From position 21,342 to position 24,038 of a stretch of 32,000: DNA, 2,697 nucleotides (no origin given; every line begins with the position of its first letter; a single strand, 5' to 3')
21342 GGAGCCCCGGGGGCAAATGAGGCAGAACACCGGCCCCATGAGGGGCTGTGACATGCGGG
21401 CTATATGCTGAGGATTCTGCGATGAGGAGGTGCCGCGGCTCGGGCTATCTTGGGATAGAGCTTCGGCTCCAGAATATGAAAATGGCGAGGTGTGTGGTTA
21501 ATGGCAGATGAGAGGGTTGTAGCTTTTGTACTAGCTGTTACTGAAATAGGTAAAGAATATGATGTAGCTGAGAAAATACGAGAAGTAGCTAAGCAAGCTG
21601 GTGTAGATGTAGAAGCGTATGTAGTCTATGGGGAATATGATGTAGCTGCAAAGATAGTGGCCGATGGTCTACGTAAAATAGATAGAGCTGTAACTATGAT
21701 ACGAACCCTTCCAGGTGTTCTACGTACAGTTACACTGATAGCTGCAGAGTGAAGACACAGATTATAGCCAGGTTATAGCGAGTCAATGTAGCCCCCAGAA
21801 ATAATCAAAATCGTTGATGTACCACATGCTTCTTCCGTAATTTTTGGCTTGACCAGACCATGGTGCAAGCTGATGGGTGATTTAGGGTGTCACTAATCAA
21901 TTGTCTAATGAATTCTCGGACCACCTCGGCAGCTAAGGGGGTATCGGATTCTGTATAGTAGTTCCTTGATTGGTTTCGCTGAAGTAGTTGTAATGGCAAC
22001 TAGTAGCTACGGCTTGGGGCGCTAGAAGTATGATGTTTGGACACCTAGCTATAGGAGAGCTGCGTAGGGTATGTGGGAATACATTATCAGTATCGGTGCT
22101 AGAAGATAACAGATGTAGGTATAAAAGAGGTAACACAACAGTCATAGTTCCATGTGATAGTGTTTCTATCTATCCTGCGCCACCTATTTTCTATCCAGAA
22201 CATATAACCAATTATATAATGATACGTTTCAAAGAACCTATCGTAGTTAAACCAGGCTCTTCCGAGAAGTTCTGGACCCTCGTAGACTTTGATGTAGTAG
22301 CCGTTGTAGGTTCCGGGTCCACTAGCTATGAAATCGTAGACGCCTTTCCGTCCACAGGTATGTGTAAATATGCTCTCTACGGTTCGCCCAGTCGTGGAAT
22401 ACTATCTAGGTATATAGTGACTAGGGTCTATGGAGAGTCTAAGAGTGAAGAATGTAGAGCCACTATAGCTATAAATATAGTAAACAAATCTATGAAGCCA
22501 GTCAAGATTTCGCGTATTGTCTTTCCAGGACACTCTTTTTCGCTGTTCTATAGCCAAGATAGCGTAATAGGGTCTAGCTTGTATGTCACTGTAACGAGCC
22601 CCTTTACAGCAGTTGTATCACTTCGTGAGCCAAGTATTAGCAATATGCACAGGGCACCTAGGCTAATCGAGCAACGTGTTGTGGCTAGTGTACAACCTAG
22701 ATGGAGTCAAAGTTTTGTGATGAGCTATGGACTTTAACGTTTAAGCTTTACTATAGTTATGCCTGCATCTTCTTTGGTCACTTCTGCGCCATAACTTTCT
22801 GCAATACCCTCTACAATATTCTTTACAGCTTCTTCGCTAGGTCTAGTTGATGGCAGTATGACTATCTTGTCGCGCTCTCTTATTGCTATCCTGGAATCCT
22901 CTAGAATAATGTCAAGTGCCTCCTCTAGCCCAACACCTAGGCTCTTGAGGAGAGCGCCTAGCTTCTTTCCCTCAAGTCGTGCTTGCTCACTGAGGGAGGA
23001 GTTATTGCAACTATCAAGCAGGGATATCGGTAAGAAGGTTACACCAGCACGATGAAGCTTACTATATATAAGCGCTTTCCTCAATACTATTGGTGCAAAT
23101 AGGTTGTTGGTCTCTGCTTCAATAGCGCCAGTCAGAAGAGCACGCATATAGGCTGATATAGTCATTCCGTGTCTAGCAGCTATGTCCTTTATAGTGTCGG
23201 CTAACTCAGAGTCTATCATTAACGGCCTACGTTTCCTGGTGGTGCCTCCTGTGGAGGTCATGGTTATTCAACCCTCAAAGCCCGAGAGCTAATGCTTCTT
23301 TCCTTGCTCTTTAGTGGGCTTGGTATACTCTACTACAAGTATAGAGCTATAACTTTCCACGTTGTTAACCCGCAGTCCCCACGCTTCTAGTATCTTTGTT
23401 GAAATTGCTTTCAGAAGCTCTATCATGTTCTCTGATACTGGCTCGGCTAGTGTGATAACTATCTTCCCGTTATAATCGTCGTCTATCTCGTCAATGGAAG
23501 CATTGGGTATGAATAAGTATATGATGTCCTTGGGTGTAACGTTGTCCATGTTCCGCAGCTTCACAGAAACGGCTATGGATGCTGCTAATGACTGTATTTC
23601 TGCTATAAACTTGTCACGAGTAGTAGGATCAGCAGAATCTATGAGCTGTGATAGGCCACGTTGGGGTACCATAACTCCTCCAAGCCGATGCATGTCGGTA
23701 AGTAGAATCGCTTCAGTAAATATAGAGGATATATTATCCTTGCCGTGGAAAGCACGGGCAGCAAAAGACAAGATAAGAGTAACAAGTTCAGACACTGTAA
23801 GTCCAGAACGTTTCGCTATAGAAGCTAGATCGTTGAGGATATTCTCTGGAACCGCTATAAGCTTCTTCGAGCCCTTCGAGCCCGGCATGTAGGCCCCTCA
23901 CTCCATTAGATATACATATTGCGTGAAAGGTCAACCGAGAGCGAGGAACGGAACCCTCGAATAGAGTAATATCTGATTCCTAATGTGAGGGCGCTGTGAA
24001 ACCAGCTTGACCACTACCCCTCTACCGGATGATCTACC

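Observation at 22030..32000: Working hypothesis: one envelope/appendage locus combining RHH regulators, a pilin-like giant protein, a lattice protein and a stalk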

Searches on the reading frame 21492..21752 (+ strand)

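Call 7: search_protein_families(library=pfam, proteins=[window:21492-21752:+], max_evalue=0.1)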
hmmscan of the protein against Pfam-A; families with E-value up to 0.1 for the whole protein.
window:21492-21752:+ (86 aa): 1 family
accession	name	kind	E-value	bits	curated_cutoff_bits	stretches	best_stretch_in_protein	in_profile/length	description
PF01037.27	AsnC_trans_reg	-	5.3e-08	33.1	25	1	31-84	17-70/73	Lrp/AsnC ligand binding domain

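Call 8: search_protein_families(library=ncbifam, proteins=[window:21492-21752:+], max_evalue=0.1)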
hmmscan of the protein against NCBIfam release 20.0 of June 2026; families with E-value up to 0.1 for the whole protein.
window:21492-21752:+ (86 aa): 3 families
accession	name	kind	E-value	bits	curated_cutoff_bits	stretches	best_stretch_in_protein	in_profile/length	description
NF040947.1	trans_reg_LysM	equivalog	2.5e-08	33.8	180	1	6-83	57-131/136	HTH-type transcriptional regulator LysM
NF008384.0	PRK11179.1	equivalog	0.041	13.7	227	1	11-84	71-142/153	transcriptional regulator AsnC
NF002999.0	PRK03767.1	equivalog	0.075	12.8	141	0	38-78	4-44/200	NAD(P)H:quinone oxidoreductase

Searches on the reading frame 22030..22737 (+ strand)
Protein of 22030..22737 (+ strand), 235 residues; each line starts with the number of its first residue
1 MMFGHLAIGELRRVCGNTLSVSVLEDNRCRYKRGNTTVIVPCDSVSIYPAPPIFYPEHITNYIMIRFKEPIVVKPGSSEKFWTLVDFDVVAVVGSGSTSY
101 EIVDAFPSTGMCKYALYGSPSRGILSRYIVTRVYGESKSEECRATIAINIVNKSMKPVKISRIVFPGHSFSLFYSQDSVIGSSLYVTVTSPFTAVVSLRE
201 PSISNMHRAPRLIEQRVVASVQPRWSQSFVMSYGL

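Call 7: search_protein_families(library=pfam, proteins=[window:22030-22737:+], max_evalue=0.1)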
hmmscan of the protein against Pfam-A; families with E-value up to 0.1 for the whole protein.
window:22030-22737:+ (235 aa): 2 families
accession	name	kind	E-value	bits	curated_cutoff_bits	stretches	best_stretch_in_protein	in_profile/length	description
PF04254.18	DUF432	-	1.5e-32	112.8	21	1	52-174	1-123/123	Protein of unknown function (DUF432)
PF11402.13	Antifungal_prot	-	0.022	15.5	25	1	24-45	8-29/50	Antifungal protein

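Call 8: search_protein_families(library=ncbifam, proteins=[window:22030-22737:+], max_evalue=0.1)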
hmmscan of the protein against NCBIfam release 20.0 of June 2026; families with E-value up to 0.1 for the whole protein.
window:22030-22737:+ (235 aa): 0 families

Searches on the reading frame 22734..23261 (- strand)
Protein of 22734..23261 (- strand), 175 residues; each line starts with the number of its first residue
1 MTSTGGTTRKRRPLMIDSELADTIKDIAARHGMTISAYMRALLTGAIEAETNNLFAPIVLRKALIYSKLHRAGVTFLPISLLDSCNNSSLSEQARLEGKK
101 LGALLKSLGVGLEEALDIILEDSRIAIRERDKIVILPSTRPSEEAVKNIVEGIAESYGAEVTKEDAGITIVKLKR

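Call 7: search_protein_families(library=pfam, proteins=[window:22734-23261:-], max_evalue=0.1)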
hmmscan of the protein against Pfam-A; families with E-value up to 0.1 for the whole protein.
window:22734-23261:- (175 aa): 5 families
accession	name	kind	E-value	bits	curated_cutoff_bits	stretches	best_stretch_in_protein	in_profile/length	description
PF21983.2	NikA-like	-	0.0018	18.8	27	1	22-45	17-40/72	Mobilization protein NikA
PF19807.5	DUF6290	-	0.0032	18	27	1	18-51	10-43/72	Family of unknown function (DUF6290)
PF12644.12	DUF3782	-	0.005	17.4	24.4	0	142-164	42-65/78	Protein of unknown function (DUF3782)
PF07131.17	DUF1382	-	0.013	16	27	1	57-101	6-51/60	Protein of unknown function (DUF1382)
PF22513.2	FitA-like_RHH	-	0.035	14.5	27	1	16-46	8-38/39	Antitoxin FitA-like, ribbon-helix-helix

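Call 8: search_protein_families(library=ncbifam, proteins=[window:22734-23261:-], max_evalue=0.1)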
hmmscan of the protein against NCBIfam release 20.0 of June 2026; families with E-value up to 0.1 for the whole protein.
window:22734-23261:- (175 aa): 3 families
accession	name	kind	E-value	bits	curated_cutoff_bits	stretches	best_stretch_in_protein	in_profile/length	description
NF046040.1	RelB_antitoxin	equivalog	0.0044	17.3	50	1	18-50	7-39/69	type II toxin-antitoxin system RelB family antitoxin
NF041264.1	MobA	equivalog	0.014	15.9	80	1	13-41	8-36/91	plasmid mobilization protein MobA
NF048017.1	antitoxin_RelB_like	equivalog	0.097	12.9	50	0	16-48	2-34/70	type II toxin-antitoxin system RelB family antitoxin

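Call 108: find_related_loci(query=A8, collection=metagenome_contigs, flank=10000)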
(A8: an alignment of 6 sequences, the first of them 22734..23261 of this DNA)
Query A8 (175 aa) in metagenome_contigs; peptide patterns used: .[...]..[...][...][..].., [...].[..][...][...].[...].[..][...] (x = any residue, [..] = any of these).
252 stretches matched a pattern; 2 encode a relative of the query (tblastn E <= 1e-3); 2 distinct loci.
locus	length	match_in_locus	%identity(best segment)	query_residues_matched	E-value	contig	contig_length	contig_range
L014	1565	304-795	36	9-174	8e-41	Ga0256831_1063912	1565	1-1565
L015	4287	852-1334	34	6-174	3e-27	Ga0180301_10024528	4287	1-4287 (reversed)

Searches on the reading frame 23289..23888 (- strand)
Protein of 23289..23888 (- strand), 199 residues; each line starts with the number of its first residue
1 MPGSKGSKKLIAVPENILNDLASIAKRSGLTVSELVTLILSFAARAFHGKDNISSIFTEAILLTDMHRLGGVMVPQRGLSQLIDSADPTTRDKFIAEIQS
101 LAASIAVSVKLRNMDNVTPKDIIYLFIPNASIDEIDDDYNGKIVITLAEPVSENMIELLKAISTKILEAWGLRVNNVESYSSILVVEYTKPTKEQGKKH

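Call 7: search_protein_families(library=pfam, proteins=[window:23289-23888:-], max_evalue=0.1)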
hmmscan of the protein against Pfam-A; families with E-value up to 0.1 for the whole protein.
window:23289-23888:- (199 aa): 2 families
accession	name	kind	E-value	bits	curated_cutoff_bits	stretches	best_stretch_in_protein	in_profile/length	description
PF07878.17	RHH_5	-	0.0027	17.9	26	1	11-40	6-35/43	CopG-like RHH_1 or ribbon-helix-helix domain, RHH_5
PF24934.1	DUF7752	-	0.076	13.6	29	0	24-66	24-66/110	Domain of unknown function (DUF7752)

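Call 8: search_protein_families(library=ncbifam, proteins=[window:23289-23888:-], max_evalue=0.1)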
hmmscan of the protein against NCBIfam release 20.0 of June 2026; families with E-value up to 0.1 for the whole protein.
window:23289-23888:- (199 aa): 0 families

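Call 44: find_homologous_proteins(query=window:23289-23888:-)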
Query window:23289-23888:- (199 aa): 6 proteins with E <= 0.001 among 367 candidates.
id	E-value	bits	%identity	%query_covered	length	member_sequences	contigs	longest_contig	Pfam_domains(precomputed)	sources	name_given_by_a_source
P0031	1.3e-113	395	96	99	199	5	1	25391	-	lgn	-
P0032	1.2e-84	301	73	96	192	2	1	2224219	-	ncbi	ncbi:hypothetical protein [Pyrodictium abyssi]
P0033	2.1e-84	300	73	95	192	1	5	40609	-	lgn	-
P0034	3.0e-84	300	72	96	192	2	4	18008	-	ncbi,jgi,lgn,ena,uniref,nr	ncbi:MAG TPA: hypothetical protein EYH50_00425 [Pyrodictium delaneyi]|uniref:Uncharacterized protein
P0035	3.7e-78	280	100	67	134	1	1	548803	-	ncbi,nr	ncbi:hypothetical protein Pdsh_04785 [Pyrodictium delaneyi]|nr:hypothetical protein Pdsh_04785 [Pyro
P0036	1.4e-64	235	58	96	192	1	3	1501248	-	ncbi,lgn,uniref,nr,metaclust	ncbi:hypothetical protein CF15_07555 [Pyrodictium occultum]|uniref:Uncharacterized protein n=1 Tax=P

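Call 46: search_solved_structures(query=A5, max_evalue=10, show_alignments=2)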
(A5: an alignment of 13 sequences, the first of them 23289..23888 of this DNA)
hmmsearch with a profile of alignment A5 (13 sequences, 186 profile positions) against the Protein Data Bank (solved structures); distinct sequences matched with E-value up to 10: 36.
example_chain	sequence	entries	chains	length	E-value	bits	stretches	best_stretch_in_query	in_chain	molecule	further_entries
4uz2_A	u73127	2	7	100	0.0012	21.8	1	16-35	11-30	CELL WALL-BINDING ENDOPEPTIDASE-RELATED PROTEIN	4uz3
4q2u_A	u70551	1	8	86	0.0099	18.8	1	10-43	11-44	Antitoxin DinJ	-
4ml0_A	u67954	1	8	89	0.01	18.7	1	10-42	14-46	Predicted antitoxin of YafQ-DinJ toxin-antitoxin system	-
4xcm_A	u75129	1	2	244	0.013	18.4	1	16-35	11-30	Cell wall-binding endopeptidase-related protein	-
9om3_B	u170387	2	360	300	0.014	18.3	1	87-179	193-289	C3-A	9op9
5cwc_A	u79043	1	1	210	0.044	16.7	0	14-40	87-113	Designed helical repeat protein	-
9dd2_A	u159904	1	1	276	0.051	16.5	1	88-181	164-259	Designed allosteric facilitated dissociation switch AS5 H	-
7mwr_B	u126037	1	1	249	0.065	16.2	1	89-172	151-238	LHD101B4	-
9dd3_A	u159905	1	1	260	0.065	16.2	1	88-180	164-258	Designed allosteric facilitated dissociation switch AS5 H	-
9dd4_A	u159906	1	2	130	0.1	15.5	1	90-181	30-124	Designed facilitated dissociation target LHD101An1: LHD101A with an N-terminal extension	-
9olq_A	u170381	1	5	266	0.11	15.4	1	110-181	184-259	Designed allosteric facilitated dissociation switch AS1 H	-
1b01_A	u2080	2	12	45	0.13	15.2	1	3-38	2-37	TRANSCRIPTIONAL REPRESSOR COPG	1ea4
2cpg_A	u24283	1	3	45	0.13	15.2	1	3-38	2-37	TRANSCRIPTIONAL REPRESSOR COPG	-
3h87_C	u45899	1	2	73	0.17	14.8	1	10-47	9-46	Putative uncharacterized protein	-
7vf3_B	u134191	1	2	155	0.2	14.6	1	118-170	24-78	Uteroglobin,PB1m7 peptide,Uteroglobin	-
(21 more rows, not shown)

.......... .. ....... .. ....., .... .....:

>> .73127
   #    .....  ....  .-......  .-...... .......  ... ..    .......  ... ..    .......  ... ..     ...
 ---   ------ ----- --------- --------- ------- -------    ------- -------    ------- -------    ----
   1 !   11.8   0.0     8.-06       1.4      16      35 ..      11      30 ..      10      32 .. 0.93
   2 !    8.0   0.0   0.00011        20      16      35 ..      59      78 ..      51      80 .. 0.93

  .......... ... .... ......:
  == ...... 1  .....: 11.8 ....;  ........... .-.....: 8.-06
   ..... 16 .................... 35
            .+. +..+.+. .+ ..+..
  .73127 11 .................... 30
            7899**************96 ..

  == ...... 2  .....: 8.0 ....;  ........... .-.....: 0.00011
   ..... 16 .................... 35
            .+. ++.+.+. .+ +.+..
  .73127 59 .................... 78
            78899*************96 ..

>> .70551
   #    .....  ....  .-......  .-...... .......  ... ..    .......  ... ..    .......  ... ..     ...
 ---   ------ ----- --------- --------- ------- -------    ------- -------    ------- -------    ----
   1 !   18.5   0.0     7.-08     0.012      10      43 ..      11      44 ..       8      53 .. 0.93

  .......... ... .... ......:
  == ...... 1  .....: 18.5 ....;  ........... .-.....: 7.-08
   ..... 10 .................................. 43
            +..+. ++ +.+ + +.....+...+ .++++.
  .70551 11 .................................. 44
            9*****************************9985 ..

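Call 78: search_protein_families(library=pfam, alignment_id=A5, max_evalue=0.1)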
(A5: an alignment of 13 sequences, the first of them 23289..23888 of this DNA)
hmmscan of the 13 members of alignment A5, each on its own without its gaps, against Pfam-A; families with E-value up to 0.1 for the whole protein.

A. member 1, window:23289-23888:- (199 aa): 2 families
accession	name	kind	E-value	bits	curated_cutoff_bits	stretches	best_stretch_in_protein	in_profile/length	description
PF07878.17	RHH_5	-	0.0027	17.9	26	1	11-40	6-35/43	CopG-like RHH_1 or ribbon-helix-helix domain, RHH_5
PF24934.1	DUF7752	-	0.076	13.6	29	0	24-66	24-66/110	Domain of unknown function (DUF7752)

B. families by the number of members that match (of 13 scanned): 16 families
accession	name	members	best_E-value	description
PF21983.2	NikA-like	4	0.0018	Mobilization protein NikA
PF07878.17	RHH_5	4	0.0027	CopG-like RHH_1 or ribbon-helix-helix domain, RHH_5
PF19807.5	DUF6290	3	0.0032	Family of unknown function (DUF6290)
PF12644.12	DUF3782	2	0.005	Protein of unknown function (DUF3782)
PF24934.1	DUF7752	2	0.015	Domain of unknown function (DUF7752)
PF22513.2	FitA-like_RHH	2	0.035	Antitoxin FitA-like, ribbon-helix-helix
PF01402.27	RHH_1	1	0.011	Ribbon-helix-helix protein, copG family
PF19891.5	DUF6364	1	0.011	Family of unknown function (DUF6364)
PF07131.17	DUF1382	1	0.013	Protein of unknown function (DUF1382)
PF04221.18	RelB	1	0.018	RelB antitoxin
PF16911.10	PapA_C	1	0.034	Phthiocerol/phthiodiolone dimycocerosyl transferase C-terminus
PF20490.3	SCGB3A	1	0.048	Secretoglobin 3A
PF17594.7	GP57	1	0.063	Phage Tail fiber assembly helper gene product 57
PF17947.6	4HB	1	0.072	Four helical bundle domain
PF10035.14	DUF2179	1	0.098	Uncharacterized protein conserved in bacteria (DUF2179)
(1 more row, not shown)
